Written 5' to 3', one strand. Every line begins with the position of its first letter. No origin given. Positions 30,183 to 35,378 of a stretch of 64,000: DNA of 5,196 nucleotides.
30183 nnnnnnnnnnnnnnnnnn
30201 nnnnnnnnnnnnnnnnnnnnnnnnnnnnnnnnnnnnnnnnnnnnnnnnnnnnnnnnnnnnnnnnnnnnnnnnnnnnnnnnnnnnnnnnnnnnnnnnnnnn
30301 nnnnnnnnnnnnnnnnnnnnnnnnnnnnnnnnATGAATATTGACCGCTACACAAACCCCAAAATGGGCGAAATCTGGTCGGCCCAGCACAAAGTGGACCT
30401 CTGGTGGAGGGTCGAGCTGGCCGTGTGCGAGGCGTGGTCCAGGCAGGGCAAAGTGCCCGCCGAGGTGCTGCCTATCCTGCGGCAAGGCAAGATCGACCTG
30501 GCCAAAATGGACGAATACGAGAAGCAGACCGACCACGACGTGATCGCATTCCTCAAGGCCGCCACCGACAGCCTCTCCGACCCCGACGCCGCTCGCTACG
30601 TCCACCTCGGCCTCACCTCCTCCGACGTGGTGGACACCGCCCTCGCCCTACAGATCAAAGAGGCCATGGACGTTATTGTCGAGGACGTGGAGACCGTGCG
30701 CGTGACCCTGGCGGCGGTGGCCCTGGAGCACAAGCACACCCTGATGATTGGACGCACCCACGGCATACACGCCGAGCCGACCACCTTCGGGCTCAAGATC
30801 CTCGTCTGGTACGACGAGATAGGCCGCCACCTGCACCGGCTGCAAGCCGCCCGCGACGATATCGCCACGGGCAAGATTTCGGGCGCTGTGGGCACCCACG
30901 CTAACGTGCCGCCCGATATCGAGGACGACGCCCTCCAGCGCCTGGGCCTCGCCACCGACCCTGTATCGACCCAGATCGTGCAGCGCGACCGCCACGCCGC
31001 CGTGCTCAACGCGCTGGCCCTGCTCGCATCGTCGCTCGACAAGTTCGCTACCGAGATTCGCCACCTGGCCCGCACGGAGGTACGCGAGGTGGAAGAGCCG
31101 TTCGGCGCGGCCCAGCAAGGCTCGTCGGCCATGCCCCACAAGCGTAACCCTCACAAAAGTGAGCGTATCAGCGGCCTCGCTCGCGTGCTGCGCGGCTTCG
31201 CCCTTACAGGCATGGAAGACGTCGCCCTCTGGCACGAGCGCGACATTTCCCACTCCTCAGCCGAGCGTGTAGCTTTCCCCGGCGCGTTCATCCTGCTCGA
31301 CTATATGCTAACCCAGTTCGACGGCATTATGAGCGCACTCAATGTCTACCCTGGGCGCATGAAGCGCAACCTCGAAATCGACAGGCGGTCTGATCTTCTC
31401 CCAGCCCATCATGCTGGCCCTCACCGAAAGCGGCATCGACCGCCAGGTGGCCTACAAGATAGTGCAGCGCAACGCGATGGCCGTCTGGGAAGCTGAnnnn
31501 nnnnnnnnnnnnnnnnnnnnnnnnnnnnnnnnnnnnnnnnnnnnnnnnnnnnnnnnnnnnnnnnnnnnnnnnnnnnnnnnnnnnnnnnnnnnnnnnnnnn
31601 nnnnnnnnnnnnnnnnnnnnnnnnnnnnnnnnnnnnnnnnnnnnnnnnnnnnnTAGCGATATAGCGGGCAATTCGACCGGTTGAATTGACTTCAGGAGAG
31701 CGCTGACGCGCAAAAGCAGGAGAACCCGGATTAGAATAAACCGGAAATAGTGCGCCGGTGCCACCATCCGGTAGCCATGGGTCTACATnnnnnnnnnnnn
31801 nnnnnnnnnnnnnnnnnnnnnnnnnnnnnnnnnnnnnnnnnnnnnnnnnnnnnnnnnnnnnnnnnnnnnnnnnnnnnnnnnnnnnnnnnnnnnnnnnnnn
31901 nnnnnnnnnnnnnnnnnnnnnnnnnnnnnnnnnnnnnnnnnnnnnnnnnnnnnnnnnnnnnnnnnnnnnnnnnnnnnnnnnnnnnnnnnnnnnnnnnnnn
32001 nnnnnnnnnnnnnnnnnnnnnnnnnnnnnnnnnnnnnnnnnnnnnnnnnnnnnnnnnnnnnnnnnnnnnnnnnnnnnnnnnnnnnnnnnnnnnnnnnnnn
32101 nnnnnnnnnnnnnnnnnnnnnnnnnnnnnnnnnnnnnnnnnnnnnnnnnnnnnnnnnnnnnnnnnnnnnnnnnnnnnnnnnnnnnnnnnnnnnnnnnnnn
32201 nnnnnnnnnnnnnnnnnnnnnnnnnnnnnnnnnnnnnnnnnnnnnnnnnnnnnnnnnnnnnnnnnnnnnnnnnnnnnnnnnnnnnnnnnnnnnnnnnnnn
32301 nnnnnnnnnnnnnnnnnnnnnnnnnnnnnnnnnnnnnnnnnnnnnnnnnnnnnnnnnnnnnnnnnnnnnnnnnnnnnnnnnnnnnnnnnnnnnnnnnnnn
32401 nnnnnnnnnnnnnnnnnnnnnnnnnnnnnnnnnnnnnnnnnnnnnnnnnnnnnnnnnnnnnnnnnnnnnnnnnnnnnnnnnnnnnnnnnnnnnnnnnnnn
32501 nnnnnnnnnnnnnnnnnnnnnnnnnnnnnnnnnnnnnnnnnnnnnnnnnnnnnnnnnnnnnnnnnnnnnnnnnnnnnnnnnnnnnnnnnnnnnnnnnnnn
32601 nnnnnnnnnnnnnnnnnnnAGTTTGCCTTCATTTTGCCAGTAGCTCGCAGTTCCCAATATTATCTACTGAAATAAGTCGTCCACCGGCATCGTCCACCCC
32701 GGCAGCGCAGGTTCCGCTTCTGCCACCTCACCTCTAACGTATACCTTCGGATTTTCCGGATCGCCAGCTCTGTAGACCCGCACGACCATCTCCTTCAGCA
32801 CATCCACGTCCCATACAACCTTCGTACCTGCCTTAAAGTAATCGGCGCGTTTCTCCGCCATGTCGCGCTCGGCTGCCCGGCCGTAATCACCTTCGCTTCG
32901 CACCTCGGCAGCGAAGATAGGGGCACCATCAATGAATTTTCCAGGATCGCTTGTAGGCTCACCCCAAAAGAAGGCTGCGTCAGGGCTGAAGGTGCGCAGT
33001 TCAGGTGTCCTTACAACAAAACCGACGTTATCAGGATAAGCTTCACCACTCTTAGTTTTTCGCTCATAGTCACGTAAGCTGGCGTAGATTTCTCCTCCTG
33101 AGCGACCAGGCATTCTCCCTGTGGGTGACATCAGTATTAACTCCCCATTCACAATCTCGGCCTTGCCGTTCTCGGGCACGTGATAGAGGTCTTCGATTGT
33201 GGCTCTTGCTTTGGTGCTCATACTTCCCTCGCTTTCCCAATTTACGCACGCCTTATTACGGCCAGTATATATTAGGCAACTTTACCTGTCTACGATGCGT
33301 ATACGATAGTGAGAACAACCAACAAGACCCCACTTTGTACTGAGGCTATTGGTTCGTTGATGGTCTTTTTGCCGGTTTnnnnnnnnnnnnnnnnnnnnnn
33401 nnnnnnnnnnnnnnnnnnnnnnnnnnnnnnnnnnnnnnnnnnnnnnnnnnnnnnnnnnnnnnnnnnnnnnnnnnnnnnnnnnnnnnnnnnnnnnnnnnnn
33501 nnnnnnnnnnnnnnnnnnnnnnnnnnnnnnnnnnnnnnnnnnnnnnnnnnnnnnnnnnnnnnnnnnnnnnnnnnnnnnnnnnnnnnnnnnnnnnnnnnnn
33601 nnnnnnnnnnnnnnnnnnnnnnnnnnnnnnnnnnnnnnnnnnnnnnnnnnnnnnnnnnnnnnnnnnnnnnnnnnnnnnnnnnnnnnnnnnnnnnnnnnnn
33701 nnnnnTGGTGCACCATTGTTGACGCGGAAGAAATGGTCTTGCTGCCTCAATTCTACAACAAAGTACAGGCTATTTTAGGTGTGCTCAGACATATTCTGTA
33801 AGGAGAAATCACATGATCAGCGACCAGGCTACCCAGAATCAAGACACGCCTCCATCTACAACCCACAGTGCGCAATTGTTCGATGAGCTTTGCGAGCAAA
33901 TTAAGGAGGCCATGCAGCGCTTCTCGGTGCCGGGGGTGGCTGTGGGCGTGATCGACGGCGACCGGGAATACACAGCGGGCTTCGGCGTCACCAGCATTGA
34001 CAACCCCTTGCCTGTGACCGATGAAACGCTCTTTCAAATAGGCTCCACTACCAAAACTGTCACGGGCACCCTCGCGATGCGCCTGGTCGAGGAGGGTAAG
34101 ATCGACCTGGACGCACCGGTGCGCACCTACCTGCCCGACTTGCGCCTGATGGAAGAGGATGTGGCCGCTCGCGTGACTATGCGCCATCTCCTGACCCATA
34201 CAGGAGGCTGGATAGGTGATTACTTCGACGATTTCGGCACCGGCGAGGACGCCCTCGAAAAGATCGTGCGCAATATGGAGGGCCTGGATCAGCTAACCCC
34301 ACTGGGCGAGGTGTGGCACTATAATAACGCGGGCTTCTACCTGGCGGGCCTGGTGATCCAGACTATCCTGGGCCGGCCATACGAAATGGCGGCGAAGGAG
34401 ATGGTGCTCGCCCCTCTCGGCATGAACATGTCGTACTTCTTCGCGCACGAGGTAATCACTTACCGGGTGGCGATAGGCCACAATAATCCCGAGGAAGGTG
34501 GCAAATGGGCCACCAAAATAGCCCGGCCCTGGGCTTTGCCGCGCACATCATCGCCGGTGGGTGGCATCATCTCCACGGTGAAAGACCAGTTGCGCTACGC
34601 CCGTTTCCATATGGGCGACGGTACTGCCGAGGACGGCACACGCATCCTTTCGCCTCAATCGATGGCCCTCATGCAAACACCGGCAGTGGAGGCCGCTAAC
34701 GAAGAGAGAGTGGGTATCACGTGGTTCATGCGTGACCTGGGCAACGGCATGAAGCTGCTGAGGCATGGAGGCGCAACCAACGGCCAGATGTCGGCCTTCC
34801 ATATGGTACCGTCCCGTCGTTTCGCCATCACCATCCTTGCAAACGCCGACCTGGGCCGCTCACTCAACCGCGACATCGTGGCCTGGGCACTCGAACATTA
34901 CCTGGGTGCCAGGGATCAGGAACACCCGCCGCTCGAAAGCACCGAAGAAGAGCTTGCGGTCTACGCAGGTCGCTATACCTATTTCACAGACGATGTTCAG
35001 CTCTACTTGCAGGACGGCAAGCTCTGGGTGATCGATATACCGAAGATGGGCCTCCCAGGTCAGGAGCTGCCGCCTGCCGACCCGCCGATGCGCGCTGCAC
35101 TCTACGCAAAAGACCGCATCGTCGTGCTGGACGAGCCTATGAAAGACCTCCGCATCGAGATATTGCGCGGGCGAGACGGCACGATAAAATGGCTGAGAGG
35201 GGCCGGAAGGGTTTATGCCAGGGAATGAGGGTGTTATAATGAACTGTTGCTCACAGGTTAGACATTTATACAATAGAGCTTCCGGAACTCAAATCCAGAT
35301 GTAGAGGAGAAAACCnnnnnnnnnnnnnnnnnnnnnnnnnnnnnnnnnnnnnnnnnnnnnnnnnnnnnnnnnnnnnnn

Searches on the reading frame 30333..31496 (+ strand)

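Call 61: search_protein_families(library=pfam, proteins=[window:30333-31496:+], max_evalue=0.0001)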
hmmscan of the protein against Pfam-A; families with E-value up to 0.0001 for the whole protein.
window:30333-31496:+ (387 aa): 1 family
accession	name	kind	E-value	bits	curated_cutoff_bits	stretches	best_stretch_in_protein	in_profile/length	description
PF00206.25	Lyase_1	-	1.6e-52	179.3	27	1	7-287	6-311/312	Lyase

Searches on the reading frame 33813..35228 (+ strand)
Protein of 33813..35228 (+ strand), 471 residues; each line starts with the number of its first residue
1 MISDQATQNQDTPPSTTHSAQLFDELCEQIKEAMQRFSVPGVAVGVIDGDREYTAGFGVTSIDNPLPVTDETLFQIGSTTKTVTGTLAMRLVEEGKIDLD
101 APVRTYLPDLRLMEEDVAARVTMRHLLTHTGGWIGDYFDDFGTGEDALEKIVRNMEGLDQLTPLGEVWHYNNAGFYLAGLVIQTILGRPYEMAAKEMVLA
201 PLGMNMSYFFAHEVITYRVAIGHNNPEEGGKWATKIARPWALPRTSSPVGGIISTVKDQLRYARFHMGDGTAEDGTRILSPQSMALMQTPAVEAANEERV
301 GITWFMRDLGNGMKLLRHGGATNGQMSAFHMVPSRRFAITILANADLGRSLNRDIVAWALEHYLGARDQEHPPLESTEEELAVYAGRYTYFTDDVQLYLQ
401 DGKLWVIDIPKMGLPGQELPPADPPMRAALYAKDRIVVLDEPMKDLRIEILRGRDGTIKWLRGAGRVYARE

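Call 61: search_protein_families(library=pfam, proteins=[window:33813-35228:+], max_evalue=0.0001)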
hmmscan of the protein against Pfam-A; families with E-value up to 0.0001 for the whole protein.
window:33813-35228:+ (471 aa): 1 family
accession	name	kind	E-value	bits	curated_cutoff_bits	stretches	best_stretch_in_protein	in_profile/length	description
PF00144.29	Beta-lactamase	-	1.6e-61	208.8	27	1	30-352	5-318/329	Beta-lactamase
